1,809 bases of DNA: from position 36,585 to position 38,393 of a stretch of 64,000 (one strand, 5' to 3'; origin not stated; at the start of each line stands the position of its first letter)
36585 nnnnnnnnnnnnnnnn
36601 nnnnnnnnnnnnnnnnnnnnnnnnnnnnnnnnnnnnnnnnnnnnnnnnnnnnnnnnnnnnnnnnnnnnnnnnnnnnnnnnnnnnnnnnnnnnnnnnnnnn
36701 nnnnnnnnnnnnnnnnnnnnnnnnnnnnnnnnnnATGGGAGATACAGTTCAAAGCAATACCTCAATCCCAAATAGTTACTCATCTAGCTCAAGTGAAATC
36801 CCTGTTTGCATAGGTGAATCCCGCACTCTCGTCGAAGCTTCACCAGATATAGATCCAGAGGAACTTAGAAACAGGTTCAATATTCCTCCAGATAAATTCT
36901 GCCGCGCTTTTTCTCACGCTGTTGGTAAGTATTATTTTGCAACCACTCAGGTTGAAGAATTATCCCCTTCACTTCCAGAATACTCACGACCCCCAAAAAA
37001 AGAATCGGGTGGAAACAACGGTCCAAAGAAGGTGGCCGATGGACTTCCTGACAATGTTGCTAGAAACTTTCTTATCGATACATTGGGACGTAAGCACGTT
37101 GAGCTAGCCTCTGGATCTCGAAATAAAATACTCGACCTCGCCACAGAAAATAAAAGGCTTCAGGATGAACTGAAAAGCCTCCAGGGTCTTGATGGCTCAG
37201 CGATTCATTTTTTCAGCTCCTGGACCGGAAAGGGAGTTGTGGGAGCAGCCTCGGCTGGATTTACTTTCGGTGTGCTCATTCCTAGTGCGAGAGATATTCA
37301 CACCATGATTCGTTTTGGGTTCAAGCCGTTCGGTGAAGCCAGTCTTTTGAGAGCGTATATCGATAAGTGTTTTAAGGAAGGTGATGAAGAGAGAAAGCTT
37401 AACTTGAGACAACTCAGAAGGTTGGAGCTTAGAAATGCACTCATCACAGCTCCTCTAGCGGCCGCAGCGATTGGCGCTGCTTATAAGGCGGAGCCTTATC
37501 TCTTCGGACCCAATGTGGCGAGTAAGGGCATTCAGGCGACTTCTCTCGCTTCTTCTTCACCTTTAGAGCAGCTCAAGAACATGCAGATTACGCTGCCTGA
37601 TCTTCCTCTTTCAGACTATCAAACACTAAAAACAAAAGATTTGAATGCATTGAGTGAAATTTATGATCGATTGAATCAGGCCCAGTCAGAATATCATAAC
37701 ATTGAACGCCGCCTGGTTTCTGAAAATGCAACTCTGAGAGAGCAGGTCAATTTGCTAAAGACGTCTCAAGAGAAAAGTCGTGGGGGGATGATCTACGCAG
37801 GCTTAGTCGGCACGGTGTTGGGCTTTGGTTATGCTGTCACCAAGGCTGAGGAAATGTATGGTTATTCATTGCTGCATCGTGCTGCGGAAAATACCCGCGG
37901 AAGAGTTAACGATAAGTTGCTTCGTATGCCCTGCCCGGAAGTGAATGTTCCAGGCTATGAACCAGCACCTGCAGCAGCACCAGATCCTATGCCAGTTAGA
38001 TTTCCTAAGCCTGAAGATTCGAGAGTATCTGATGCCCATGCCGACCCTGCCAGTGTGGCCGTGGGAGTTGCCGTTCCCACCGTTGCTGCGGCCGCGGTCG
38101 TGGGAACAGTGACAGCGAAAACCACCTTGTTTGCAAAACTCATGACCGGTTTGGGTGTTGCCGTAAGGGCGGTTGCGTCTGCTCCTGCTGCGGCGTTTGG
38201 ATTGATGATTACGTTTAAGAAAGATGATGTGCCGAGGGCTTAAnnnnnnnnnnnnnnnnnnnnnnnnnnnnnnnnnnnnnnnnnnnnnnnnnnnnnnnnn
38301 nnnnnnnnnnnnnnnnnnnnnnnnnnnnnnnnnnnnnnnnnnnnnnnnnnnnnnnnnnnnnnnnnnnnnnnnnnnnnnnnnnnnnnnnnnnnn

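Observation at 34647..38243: Two novel large proteins (655 aa and 502 aa) forming the insert; the second has Ala/Val/Gly-rich hydrophobic helices plus a coiled coil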

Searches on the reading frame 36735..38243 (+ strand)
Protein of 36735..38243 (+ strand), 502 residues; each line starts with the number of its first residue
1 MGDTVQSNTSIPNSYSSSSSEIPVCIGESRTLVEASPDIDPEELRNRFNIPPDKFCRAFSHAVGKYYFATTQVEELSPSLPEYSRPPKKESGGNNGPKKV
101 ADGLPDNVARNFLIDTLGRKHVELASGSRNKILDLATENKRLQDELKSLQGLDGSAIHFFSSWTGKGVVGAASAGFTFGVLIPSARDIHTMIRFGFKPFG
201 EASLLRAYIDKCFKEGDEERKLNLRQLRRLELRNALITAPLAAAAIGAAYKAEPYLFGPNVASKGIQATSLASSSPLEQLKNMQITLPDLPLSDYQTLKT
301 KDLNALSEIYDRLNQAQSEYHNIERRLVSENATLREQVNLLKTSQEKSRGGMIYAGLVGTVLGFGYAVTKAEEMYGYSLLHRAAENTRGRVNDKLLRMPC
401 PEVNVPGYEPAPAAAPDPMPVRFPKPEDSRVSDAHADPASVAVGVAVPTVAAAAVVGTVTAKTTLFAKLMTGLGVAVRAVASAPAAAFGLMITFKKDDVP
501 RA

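Call 3: search_protein_families(library=pfam, proteins=[window:36735-38243:+], max_evalue=0.1)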
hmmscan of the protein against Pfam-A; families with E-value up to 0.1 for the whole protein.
window:36735-38243:+ (502 aa): 1 family
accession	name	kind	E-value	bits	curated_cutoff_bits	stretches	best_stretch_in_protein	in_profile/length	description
PF15058.11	Speriolin_N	-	0.079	13.4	27.9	0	322-356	13-46/228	Speriolin N terminus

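Call 4: search_protein_families(library=ncbifam, proteins=[window:36735-38243:+], max_evalue=0.1)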
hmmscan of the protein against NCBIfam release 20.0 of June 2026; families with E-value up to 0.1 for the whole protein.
window:36735-38243:+ (502 aa): 1 family
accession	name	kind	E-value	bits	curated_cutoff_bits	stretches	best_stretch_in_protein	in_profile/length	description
NF041007.1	cell_div_CdvA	equivalog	0.061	12.7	350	1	302-344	86-128/235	cell division protein CdvA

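Call 6: find_homologous_proteins(query=window:36735-38240:+)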
Query window:36735-38240:+ (502 aa): 1 proteins with E <= 0.001 among 8000 candidates.
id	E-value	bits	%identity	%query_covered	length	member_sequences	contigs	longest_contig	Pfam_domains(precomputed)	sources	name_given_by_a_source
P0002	0.0e+0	1115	100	100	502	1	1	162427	-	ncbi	-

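Call 25: search_protein_families(library=phrogs, proteins=[window:36735-38240:+], max_evalue=1)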
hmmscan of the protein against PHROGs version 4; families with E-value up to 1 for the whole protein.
window:36735-38240:+ (502 aa): 1 family
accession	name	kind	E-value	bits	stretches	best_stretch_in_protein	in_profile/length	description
phrog_2553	-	unknown function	0.52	11.3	0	128-145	30-47/59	-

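Call 26: search_protein_families(library=padloc, proteins=[window:36735-38240:+], max_evalue=1)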
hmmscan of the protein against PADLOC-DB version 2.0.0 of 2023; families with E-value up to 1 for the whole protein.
window:36735-38240:+ (502 aa): 0 families

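Call 28: predict_structure(protein=window:36735-38240:+)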
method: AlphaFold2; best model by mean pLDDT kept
length: 502 residues; sequences in the alignment: 1
mean_pLDDT: 44.5   pTM: 0.33
mean pLDDT of the five models: 44.5, 33.4, 32.9, 30.1, 29.4
residues with pLDDT >= 90: 0; 70-90: 45; 50-70: 77; < 50: 380
segments of 3 or more residues with pLDDT < 50: 1-39, 53-95, 151-210, 216-274, 283-300, 348-502
pLDDT, mean of each block of 10 residues (from residue 1): 35 33 35 42 51 48 40 34 33 50 56 65 67 80 74 39 36 31 29 31 45 50 42 35 33 34 35 47 44 46 64 73 77 74 55 43 47 44 44 42 38 35 34 30 25 30 39 39 36 38 40
secondary structure, 60 per line:
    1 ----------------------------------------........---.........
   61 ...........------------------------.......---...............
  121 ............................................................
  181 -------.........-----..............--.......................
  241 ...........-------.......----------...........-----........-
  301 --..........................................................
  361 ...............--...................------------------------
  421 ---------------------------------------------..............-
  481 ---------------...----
elements in order: H41-48 H52-71 H96-102 H106-180 H188-196 H202-215 H218-251 H259-265 H276-286 H292-299 H303-375 H378-396 H466-479

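Call 29: search_solved_structures(query=window:36735-38240:+, max_evalue=10)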
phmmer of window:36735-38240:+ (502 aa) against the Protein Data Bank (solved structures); distinct sequences matched with E-value up to 10: 4.
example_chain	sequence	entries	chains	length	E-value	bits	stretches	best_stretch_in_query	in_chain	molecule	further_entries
9skq_B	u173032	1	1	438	0.84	11.5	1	381-450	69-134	G2/mitotic-specific cyclin-B1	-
7nj0_C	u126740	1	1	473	0.93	11.4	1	381-450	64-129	G2/mitotic-specific cyclin-B1,G2/mitotic-specific cyclin-B1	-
4o9b_A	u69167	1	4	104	1.1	11.2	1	304-347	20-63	Stromal interaction molecule 1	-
6yel_A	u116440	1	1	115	1.1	11.1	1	304-347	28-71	Stromal interaction molecule 1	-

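Call 37: search_dna_similar(query=window:36735-38240:+, collection=phages, mode=protein, max_evalue=1)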
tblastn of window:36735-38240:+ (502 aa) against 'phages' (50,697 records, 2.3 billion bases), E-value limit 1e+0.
No match.

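Call 38: search_dna_similar(query=window:36735-38240:+, collection=plasmids, mode=protein, max_evalue=1)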
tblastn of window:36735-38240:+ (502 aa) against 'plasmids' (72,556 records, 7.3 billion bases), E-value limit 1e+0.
No match.

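Call 40: find_related_loci(query=window:36735-38240:+, collection=viral_contigs, flank=5000)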
Query window:36735-38240:+ (502 aa) in viral_contigs; peptide patterns used: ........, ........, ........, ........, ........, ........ (x = any residue, [..] = any of these).
64 stretches matched a pattern, but none encodes a relative of the query by tblastn (E <= 1e-3).
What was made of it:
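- On Phage proteins (PHROGs, GenBank phages, IMG/VR, BFVD): Calls 25, 37 and 40 found nothing.
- ORF502 found nothing by tblastn against 50,697 phage and 72,556 plasmid records, and nothing in IMG/VR (calls 37, 38, 40).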

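Call 58: fold_search(model_id=the predicted structure, library=pdb)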
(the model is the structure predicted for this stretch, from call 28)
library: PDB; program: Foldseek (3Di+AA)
matches with E <= 10: 150; with E <= 0.001: 0
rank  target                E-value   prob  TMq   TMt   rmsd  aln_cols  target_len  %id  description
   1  4wic_D                3.3e-02  0.87  0.19  0.27  22.2       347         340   14  Immediate-early 1 protein (IE1) of rhesus macaque cytomegalovirus (released 2015-07-15)
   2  4wic_A                6.8e-02  0.57  0.18  0.24  23.7       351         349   13  Immediate-early 1 protein (IE1) of rhesus macaque cytomegalovirus (released 2015-07-15)
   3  4wic_B                1.2e-01  0.51  0.19  0.25  22.0       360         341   12  Immediate-early 1 protein (IE1) of rhesus macaque cytomegalovirus (released 2015-07-15)
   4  9fqr_Bj               1.9e-01  0.21  0.14  0.19  39.5       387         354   10  96-nm repeat of axonemal doublet microtubules from bovine sperm (released 2025-03-26)
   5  4wid_A                2.3e-01  0.21  0.14  0.19  26.6       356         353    9  Crystal structure of the immediate-early 1 protein (IE1) at 2.31 angstrom (tetragonal form after crystal dehydration) (released 2014-10-29)
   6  8i7r_K4               2.8e-01  0.18  0.16  0.19  30.4       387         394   15  In situ structure of axonemal doublet microtubules in mouse sperm with 48-nm repeat (released 2023-10-11)
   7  8i7r_K2               3.3e-01  0.13  0.12  0.14  34.0       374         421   12  In situ structure of axonemal doublet microtubules in mouse sperm with 48-nm repeat (released 2023-10-11)
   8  9cpb_6K               3.3e-01  0.10  0.11  0.14  37.4       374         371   12  Atomic model of bovine Fallopian tube cilia doublet microtubule (48-nm periodicity) (released 2024-10-30)
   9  8bwy_A                3.5e-01  0.11  0.13  0.02  52.7       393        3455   15  In situ outer dynein arm from Chlamydomonas reinhardtii in a pre-power stroke state (released 2023-05-10)
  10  6zyw_B                3.9e-01  0.10  0.12  0.02  52.7       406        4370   12  Outer Dynein Arm-Shulin complex - overall structure (Tetrahymena thermophila) (released 2021-01-20)
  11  5lm1_A                4.1e-01  0.09  0.11  0.14  48.9       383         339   14  Crystal Structure of HD-PTP phosphatase in complex with UBAP1 (released 2016-11-30)
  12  7ung_C1               5.7e-01  0.13  0.13  0.19  36.5       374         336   12  48-nm repeat of the human respiratory doublet microtubule (released 2022-10-05)
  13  8bwy_B                6.0e-01  0.09  0.13  0.02  54.5       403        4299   10  In situ outer dynein arm from Chlamydomonas reinhardtii in a pre-power stroke state (released 2023-05-10)
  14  2ch7_B                7.1e-01  0.14  0.14  0.21  61.5       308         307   14  Crystal structure of the cytoplasmic domain of a bacterial chemoreceptor from Thermotoga maritima (released 2006-04-18)
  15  6h2x                  7.5e-01  0.10  0.12  0.17  66.8       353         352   11  MukB coiled-coil elbow from E. coli (released 2019-03-06)
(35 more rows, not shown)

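Call 72: find_encoding_contigs(protein=P0002, flank=10000, max_places=4)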
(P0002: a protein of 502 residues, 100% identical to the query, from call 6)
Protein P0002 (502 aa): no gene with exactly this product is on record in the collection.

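Call 87: find_related_loci(query=window:36735-38240:+, collection=metagenome_contigs, flank=8000)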
Query window:36735-38240:+ (502 aa) in metagenome_contigs; peptide patterns used: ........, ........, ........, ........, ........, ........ (x = any residue, [..] = any of these).
327 stretches matched a pattern, but none encodes a relative of the query by tblastn (E <= 1e-3).

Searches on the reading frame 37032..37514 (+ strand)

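Call 63: search_protein_families(library=pfam, proteins=[window:37032-37514:+], max_evalue=10)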
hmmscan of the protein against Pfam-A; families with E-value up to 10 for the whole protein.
window:37032-37514:+ (161 aa): 1 family
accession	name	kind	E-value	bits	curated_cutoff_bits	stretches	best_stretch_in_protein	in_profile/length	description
PF10399.14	UCR_Fe-S_N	-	4.9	7.1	24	1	134-153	12-31/41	Ubiquitinol-cytochrome C reductase Fe-S subunit TAT signal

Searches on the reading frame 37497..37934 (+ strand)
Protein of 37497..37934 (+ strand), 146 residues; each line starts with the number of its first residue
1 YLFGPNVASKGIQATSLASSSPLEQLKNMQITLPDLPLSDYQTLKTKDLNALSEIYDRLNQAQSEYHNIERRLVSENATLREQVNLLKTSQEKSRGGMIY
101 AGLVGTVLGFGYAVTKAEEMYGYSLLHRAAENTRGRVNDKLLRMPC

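Call 63: search_protein_families(library=pfam, proteins=[window:37497-37934:+], max_evalue=10)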
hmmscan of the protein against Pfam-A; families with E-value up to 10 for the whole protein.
window:37497-37934:+ (146 aa): 1 family
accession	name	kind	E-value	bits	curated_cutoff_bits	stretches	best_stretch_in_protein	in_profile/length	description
PF15058.11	Speriolin_N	-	0.0083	16.6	27.9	1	67-102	12-46/228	Speriolin N terminus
